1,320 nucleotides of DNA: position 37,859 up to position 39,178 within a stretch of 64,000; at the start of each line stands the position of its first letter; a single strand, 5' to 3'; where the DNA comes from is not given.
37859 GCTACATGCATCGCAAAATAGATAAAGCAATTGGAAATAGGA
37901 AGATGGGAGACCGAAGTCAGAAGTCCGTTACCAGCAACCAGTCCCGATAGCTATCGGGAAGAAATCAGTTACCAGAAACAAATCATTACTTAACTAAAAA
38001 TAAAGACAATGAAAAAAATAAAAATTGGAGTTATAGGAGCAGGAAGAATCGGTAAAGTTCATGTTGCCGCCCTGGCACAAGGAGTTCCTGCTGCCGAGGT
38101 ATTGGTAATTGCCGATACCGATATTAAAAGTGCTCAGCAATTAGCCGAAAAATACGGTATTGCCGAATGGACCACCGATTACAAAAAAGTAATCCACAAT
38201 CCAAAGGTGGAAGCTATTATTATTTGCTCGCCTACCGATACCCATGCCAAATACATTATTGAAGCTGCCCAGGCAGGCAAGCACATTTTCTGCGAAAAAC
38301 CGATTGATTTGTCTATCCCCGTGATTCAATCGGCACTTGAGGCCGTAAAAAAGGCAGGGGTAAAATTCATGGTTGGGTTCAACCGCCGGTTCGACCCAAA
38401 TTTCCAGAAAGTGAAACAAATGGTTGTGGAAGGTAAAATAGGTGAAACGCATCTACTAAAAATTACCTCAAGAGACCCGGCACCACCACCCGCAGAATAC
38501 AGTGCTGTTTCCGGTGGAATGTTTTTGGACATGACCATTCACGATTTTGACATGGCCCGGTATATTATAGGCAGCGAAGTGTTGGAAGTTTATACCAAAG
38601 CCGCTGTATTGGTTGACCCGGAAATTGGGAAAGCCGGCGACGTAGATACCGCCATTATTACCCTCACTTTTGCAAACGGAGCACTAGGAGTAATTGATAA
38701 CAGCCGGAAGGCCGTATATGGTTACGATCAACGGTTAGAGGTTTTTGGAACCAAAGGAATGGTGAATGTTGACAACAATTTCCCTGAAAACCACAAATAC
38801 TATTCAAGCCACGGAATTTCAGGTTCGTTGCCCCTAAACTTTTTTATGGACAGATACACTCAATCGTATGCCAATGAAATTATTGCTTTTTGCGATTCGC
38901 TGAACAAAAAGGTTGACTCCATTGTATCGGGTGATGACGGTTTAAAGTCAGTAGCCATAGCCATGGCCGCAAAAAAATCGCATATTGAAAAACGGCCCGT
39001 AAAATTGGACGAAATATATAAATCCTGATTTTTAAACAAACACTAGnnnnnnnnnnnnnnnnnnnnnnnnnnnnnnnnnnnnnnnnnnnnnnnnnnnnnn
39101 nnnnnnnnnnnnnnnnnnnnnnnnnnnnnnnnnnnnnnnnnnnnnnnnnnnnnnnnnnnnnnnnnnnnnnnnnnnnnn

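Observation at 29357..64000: Complete myo-inositol catabolic operon fused to a SusC/SusD polysaccharide-utilisation locus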

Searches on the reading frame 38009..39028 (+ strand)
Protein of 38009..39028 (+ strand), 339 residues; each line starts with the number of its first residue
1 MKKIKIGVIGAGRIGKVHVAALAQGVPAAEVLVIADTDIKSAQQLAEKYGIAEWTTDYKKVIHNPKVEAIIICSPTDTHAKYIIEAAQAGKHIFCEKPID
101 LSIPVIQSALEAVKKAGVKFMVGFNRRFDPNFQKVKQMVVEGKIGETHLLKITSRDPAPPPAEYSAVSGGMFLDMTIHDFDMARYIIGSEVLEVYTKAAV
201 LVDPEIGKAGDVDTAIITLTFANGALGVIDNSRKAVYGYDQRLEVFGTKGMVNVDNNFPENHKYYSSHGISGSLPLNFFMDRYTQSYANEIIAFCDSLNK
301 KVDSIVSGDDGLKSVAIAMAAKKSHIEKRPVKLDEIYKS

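Call 3: search_protein_families(library=pfam, proteins=[window:38009-39028:+])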
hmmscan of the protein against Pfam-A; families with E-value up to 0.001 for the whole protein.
window:38009-39028:+ (339 aa): 6 families
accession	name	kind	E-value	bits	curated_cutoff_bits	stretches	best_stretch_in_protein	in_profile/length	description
PF22725.1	GFO_IDH_MocA_C3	-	4.2e-31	108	27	1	132-252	1-123/124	GFO/IDH/MocA C-terminal domain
PF01408.29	GFO_IDH_MocA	-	1.4e-30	106.9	24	1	4-124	1-120/120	Oxidoreductase family, NAD-binding Rossmann fold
PF02894.22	GFO_IDH_MocA_C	-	3.4e-25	89.6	22.9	1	136-333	1-218/218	Oxidoreductase family, C-terminal alpha/beta domain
PF03807.23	F420_oxidored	-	2.5e-06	28.4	21.6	1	5-86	1-79/94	NADP oxidoreductase coenzyme F420-dependent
PF01488.26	Shikimate_DH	-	5.6e-05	23.7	24.3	1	2-109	11-120/138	Shikimate / quinate 5-dehydrogenase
PF03447.22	NAD_binding_3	-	0.00057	21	24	0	10-93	1-85/116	Homoserine dehydrogenase, NAD binding domain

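Call 7: search_protein_families(library=ncbifam, proteins=[window:38009-39028:+])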
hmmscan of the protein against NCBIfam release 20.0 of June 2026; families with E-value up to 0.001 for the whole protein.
window:38009-39028:+ (339 aa): 13 families
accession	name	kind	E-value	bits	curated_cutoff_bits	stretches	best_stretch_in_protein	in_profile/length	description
TIGR04380.1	myo_inos_iolG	equivalog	7.6e-141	468.7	355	1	3-332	1-330/330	inositol 2-dehydrogenase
NF040723.1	UDP-GlcNAcDh_Arch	equivalog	1.2e-45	156.4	450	1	4-324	1-300/302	UDP-N-acetylglucosamine 3-dehydrogenase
NF052679.1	InsChiInosDhIolG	equivalog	3.5e-39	134.8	540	1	4-305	3-300/343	bifunctional inositol 2-dehydrogenase/D-chiro-inositol 1-dehydrogenase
NF052479.1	LevoglcsnDh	equivalog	2.3e-36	125.3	650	1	1-252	1-287/386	levoglucosan dehydrogenase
NF041392.1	XylDh_Gfo6_Halo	equivalog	4.2e-24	85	350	1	4-331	17-348/350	D-xylose 1-dehydrogenase Gfo6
NF058563.1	BT_2159_fam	equivalog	7.4e-22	77.8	650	1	4-257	1-253/350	disaccharide 3-dehydrogenase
NF008607.0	PRK11579.1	subfamily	9.3e-20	70.9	330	1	2-151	3-149/346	oxidoreductase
NF007574.0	PRK10206.1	equivalog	1.1e-14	54.3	352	1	30-182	30-182/345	oxidoreductase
NF058561.1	BT_2158_fam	equivalog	1.1e-13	50.6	750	1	3-151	35-181/487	glycoside 3-dehydrogenase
NF005814.0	PRK07680.1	equivalog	9e-05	21.8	278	1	5-80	2-77/275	late competence protein ComER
NF009830.0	PRK13304.1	equivalog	0.0001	21.9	267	1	4-93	2-88/265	aspartate dehydrogenase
TIGR03944.1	dehyd_SbnB_fam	equivalog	0.00025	20.2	326.9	1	5-92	134-222/327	2,3-diaminopropionate biosynthesis protein SbnB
NF005603.0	PRK07340.1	equivalog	0.00033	20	266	1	6-76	130-200/307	delta(1)-pyrroline-2-carboxylate reductase family protein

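Call 12: find_encoding_contigs(protein=window:38009-39028:+, flank=10000, max_places=10)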
Protein window:38009-39028:+ (339 aa): 2 contigs read that carry it; 2 places shown.
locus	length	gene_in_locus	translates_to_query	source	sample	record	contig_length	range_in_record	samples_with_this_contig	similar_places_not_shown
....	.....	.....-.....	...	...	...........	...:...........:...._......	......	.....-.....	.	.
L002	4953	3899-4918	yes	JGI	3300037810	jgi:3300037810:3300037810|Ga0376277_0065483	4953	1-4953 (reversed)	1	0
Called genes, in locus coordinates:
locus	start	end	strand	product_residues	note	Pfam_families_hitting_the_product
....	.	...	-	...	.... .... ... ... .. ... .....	-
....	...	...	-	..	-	-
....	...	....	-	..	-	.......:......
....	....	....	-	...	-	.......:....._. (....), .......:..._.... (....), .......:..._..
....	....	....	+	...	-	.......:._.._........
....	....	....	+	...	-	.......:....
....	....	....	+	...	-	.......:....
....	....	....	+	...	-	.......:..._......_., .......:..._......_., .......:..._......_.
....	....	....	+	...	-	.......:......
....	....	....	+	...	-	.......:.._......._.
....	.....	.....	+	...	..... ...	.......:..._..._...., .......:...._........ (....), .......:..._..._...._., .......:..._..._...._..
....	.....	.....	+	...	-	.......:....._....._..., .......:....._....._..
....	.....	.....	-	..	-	-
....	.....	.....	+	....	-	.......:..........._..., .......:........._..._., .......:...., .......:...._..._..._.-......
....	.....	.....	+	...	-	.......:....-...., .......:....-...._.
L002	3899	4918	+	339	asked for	PF01408:GFO_IDH_MocA, PF03807:F420_oxidored (weak), PF02894:GFO_IDH_MocA_C, PF22725:GFO_IDH_MocA_C3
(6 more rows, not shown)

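Call 15: find_related_loci(query=window:38009-39028:+, collection=genome_contigs, flank=10000)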
Query window:38009-39028:+ (339 aa) in genome_contigs; peptide patterns used: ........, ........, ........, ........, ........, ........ (x = any residue, [..] = any of these).
600 stretches matched a pattern (row limit reached: there are more); 597 encode a relative of the query (tblastn E <= 1e-3); the best 80 are kept; 80 distinct loci.
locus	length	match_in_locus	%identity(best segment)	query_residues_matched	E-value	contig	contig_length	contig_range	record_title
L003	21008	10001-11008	73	1-336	3e-172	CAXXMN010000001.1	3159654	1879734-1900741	MAG: Prolixibacteraceae bacterium isolate 16368293-d189-4a47-9332-3dbaff69b651 genome assembly, contig: contig_1, whole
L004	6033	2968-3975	71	1-336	3e-171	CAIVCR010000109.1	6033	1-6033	MAG: uncultured Bacteroidia bacterium isolate YR4_bin-0611 genome assembly, contig: bin-0611:109/130, whole genome shotg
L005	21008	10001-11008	72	1-336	3e-169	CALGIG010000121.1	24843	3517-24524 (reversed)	MAG TPA_asm: uncultured Prolixibacteraceae bacterium isolate SRR3330205_bin.168_CONCOCT_v1.1_MAG genome assembly, contig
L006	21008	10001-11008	71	1-336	1e-167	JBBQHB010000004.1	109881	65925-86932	MAG: Bacteroidales bacterium isolate Co_metawrap_927 Cmw_927_k141_6871193_length_109881_cov_13.9991, whole genome shotgu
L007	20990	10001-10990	72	7-336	9e-167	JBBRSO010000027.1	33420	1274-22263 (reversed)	MAG: Bacteroidales bacterium isolate La2_metabat2.088 La2_metabat2.088_K_2783628L33420_cov_17.4344, whole genome shotgun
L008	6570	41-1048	70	1-336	6e-167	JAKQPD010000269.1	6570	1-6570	MAG: Bacteroidota bacterium isolate USMO_maxbin.066 k141_1220560, whole genome shotgun sequence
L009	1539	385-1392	71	2-337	0e+0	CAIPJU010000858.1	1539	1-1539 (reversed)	MAG: uncultured Bacteroidetes bacterium isolate Umea3p4_bin-0738 genome assembly, contig: bin-0738:0858/1105, whole geno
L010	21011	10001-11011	67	1-337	1e-157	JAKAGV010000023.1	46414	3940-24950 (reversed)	MAG: Bacteroidetes bacterium isolate WY2.bin67 NODE_963_length_46414_cov_17.097133, whole genome shotgun sequence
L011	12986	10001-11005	60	2-336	8e-136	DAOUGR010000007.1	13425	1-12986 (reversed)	MAG TPA_asm: Anaerolineaceae bacterium isolate R77_208 k123_633280, whole genome shotgun sequence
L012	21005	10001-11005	59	2-336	1e-134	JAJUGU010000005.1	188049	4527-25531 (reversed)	MAG: Anaerolineaceae bacterium isolate bin45 k141_1003720_length_188049_cov_32.3519, whole genome shotgun sequence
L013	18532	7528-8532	60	2-336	8e-134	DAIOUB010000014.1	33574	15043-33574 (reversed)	MAG TPA_asm: Levilinea sp. isolate CTOTU7638 NODE_2259_length_33574_cov_10.079447, whole genome shotgun sequence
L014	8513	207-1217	59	3-339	1e-132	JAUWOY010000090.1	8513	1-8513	MAG: Chloroflexota bacterium isolate CSMAG_2462 CSMAG_2462_k141_1426126_length_8513_cov_15.9606, whole genome shotgun se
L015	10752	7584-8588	60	2-336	1e-132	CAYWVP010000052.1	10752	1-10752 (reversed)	MAG TPA_asm: uncultured Anaerolinea sp. isolate SRP192927_co7_642 genome assembly, contig: NODE_12571_length_10752_cov_1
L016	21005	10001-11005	59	2-336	3e-132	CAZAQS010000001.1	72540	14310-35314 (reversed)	MAG TPA_asm: uncultured Anaerolineaceae bacterium isolate SRP217488_co1_79 genome assembly, contig: NODE_85_length_72540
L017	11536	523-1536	55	1-339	5e-131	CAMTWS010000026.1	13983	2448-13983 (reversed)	MAG: uncultured Prolixibacteraceae bacterium isolate G04_MAG_00043 genome assembly, contig: G04_MAG_00043_000000000181,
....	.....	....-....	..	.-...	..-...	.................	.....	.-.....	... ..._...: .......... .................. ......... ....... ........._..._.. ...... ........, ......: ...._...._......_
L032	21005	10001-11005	55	1-336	4e-127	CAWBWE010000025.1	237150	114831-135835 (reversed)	MAG: uncultured Bacteroidales bacterium isolate MFD03551.bin.2.12 genome assembly, contig: contig_65670, whole genome sh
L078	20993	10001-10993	57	1-339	3e-120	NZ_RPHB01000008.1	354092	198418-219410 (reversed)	Arthrospiribacter ruber strain DPMB0001 scaffold8, whole genome shotgun sequence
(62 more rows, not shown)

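Call 20: search_protein_families(library=pfam, proteins=[L010:600-2852:+, L010:11050-13341:+, L010:13358-14761:+, L010:14778-16964:+, L010:17087-18865:+, L010:18917-20194:+, L003:11050-14112:+, L003:14157-15761:+, L003:16662-17900:-, L003:15871-16563:-])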
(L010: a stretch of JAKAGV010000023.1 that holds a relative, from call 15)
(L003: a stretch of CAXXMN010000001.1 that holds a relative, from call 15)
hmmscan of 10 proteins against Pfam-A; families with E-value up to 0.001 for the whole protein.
L010:600-2852:+ (750 aa): 2 families
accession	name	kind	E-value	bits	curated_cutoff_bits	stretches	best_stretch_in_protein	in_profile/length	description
PF07971.18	Glyco_hydro_92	-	3.8e-165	550.8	24.6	1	285-747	1-463/464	Glycosyl hydrolase family 92 catalytic domain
PF17678.7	Glyco_hydro_92N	-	9.7e-59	199.5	34.5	1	32-279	1-236/236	Glycosyl hydrolase family 92 N-terminal domain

L010:11050-13341:+ (763 aa): 2 families
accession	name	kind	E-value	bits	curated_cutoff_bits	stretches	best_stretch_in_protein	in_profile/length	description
PF07971.18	Glyco_hydro_92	-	3.2e-147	491.7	24.6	1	279-747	1-463/464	Glycosyl hydrolase family 92 catalytic domain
PF17678.7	Glyco_hydro_92N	-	5.4e-66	223.2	34.5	1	36-273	1-236/236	Glycosyl hydrolase family 92 N-terminal domain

L010:13358-14761:+ (467 aa): 2 families
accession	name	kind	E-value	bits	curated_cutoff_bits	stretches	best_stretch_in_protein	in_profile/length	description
PF00295.23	Glyco_hydro_28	-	3.5e-29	102.3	22.9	1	82-291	44-242/324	Glycosyl hydrolases family 28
PF12708.12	Pect-lyase_RHGA_epim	-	1.1e-06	29.1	27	1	4-42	2-41/213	Rhamnogalacturonase A/epimerase, pectate lyase-like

L010:14778-16964:+ (728 aa): 1 family
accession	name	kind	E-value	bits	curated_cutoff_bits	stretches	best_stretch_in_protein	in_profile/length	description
PF00474.23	SSF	-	1.1e-26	94.2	22.8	2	208-488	122-405/406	Sodium:solute symporter family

L010:17087-18865:+ (592 aa): 0 families

L010:18917-20194:+ (425 aa): 1 family
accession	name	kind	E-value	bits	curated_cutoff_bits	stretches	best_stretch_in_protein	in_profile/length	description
PF07470.19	Glyco_hydro_88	-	8.2e-87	291.9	26.6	1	65-408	23-351/352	Glycosyl Hydrolase Family 88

L003:11050-14112:+ (1020 aa): 4 families
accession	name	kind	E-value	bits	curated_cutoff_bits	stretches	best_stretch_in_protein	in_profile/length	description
PF13715.12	CarbopepD_reg_2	-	5.4e-18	65.2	32.2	1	69-150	1-88/88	CarboxypepD_reg-like domain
PF00593.30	TonB_dep_Rec_b-barrel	-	9.8e-17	62.4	27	1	413-978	30-436/436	TonB dependent receptor-like, beta-barrel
PF07715.20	Plug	-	8.1e-13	49.3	23.9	1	158-265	2-107/107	TonB-dependent Receptor Plug Domain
PF13620.12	CarboxypepD_reg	-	4.3e-11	43.5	32.3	1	69-138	2-81/82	Carboxypeptidase regulatory-like domain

L003:14157-15761:+ (534 aa): 3 families
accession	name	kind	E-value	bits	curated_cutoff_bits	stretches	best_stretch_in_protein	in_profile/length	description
PF07980.17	SusD_RagB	-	7.7e-27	95.1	23.1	1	268-534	1-297/297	SusD family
PF14322.12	SusD-like_3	-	1.1e-14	55.5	27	1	28-222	3-191/191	Starch-binding associating with outer membrane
PF12771.13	SusD-like_2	-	3.1e-05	23.4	27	0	99-171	50-121/415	Starch-binding associating with outer membrane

L003:16662-17900:- (412 aa): 1 family
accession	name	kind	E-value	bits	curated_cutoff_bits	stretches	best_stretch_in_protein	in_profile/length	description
PF06580.19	His_kinase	-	8.7e-27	93.6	25.2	1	225-300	2-78/81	Histidine kinase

L003:15871-16563:- (230 aa): 2 families
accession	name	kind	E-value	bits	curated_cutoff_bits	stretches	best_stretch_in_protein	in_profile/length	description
PF04397.21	LytTR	-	3.4e-18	66.1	22.6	1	135-223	2-96/98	LytTr DNA-binding domain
PF00072.30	Response_reg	-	4.5e-15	56.2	30.2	1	4-109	2-110/111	Response regulator receiver domain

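Call 21: search_protein_families(library=pfam, proteins=[L006:1639-3450:+, L006:4453-5559:+, L006:11294-11980:-, L006:12145-13383:-, L006:13391-14125:-, L006:14226-14771:-, L006:14897-15592:+, L006:15648-16853:+, L003:17908-18627:-, L003:19363-20196:+])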
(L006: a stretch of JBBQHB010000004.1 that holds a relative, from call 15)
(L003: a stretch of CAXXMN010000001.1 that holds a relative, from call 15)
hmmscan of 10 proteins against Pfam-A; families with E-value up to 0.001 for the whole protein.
L006:1639-3450:+ (603 aa): 1 family
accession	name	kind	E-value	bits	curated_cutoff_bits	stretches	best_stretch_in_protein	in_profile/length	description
PF00474.23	SSF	-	5.6e-68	230.1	22.8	1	40-452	1-404/406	Sodium:solute symporter family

L006:4453-5559:+ (368 aa): 1 family
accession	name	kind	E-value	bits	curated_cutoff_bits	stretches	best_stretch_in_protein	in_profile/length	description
PF00923.25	TAL_FSA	-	5.8e-41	141.2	27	1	27-295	1-238/285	Transaldolase/Fructose-6-phosphate aldolase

L006:11294-11980:- (228 aa): 2 families
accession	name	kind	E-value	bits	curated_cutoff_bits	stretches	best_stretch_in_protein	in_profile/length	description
PF04397.21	LytTR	-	4.3e-18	65.8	22.6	1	135-221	2-94/98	LytTr DNA-binding domain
PF00072.30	Response_reg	-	9.8e-17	61.6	30.2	1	4-109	2-110/111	Response regulator receiver domain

L006:12145-13383:- (412 aa): 1 family
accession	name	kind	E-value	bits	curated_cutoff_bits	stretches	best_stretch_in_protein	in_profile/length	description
PF06580.19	His_kinase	-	2e-27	95.7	25.2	1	225-300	2-78/81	Histidine kinase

L006:13391-14125:- (244 aa): 0 families

L006:14226-14771:- (181 aa): 1 family
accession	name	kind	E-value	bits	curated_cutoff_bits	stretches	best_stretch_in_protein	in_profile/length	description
PF00078.32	RVT_1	-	4.8e-16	59.5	29.6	1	9-147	81-205/205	Reverse transcriptase (RNA-dependent DNA polymerase)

L006:14897-15592:+ (231 aa): 2 families
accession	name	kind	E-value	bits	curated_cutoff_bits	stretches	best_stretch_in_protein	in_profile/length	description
PF04405.19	ScdA_N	-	2.3e-19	69.2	32.5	1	10-61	4-55/56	Domain of Unknown function (DUF542)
PF01814.28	Hemerythrin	-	2.7e-17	63.9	25.3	1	84-228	5-127/127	Hemerythrin HHE cation binding domain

L006:15648-16853:+ (401 aa): 4 families
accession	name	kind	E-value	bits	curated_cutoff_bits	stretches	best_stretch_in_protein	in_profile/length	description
PF13596.12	PAS_10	-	7.9e-30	104.1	22.1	1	282-385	3-106/106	PAS domain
PF01814.28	Hemerythrin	-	4.7e-09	37.2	25.3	1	92-223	2-126/127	Hemerythrin HHE cation binding domain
PF08448.16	PAS_4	-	4.2e-05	24.2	23.1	1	284-386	1-107/110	PAS fold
PF13426.13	PAS_9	-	0.0009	19.9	27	0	291-386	4-103/103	PAS domain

L003:17908-18627:- (239 aa): 0 families

L003:19363-20196:+ (277 aa): 2 families
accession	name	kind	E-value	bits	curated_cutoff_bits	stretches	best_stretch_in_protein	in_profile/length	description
PF01739.24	CheR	-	2e-39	135.5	27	1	70-253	3-178/195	CheR methyltransferase, SAM binding domain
PF03705.20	CheR_N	-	0.00043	20.4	27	1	5-54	3-52/53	CheR methyltransferase, all-alpha domain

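Call 47: search_protein_families(library=pfam, proteins=[L032:5941-7515:+])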
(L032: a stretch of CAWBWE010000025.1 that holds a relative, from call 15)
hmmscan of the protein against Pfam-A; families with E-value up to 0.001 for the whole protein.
L032:5941-7515:+ (525 aa): 1 family
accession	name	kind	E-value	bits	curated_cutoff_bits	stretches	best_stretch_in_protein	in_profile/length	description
PF00474.23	SSF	-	3.8e-57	194.4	22.8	1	33-443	1-406/406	Sodium:solute symporter family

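Call 61: search_protein_families(library=pfam, max_evalue=0.01, proteins=[L010:17087-18865:+])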
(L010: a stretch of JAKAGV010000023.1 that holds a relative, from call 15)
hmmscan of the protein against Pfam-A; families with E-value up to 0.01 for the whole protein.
L010:17087-18865:+ (592 aa): 0 families

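Call 62: search_protein_families(library=ncbifam, max_evalue=0.001, proteins=[L006:1639-3450:+, L010:17087-18865:+])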
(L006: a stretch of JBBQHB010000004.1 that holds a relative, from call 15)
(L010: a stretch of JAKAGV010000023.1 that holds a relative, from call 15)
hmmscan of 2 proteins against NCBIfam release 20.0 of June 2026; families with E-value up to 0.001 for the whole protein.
L006:1639-3450:+ (603 aa): 10 families
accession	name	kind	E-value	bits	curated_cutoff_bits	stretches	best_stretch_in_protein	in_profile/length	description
NF007790.0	PRK10484.1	equivalog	8.7e-103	344.9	401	1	10-513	7-507/527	solute:sodium symporter family transporter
TIGR00813.1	sss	superfamily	2.3e-101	339.8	184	1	40-449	1-406/411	sodium/solute symporter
TIGR02119.1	panF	equivalog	1.5e-23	83.6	328.05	1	14-475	9-451/471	sodium/pantothenate symporter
TIGR03648.1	Na_symport_lg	subfamily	1.8e-22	79.5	320.75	2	20-202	7-189/547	VC_2705 family sodium/solute symporter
TIGR02121.1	Na_Pro_sym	equivalog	8.1e-21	74.3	515.5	1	12-501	7-480/488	sodium/proline symporter PutP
NF011948.0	PRK15419.1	equivalog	1.3e-12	47.4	955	2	340-495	325-476/502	sodium/proline symporter PutP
NF058657.1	MncbAcdTpMctC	equivalog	1e-10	40.7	670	1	8-465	8-456/527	monocarboxylic acid transporter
NF006903.2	PRK09395.1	subfamily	6.4e-05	21.5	750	1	11-466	40-483/552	cation/acetate symporter ActP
NF009135.0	PRK12488.1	subfamily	0.0001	21.1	850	1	12-454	38-468/549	cation/acetate symporter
NF046076.1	monocarbox_MctP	equivalog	0.00037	19.3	625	1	10-448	3-424/481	monocarboxylate uptake permease MctP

L010:17087-18865:+ (592 aa): 0 families
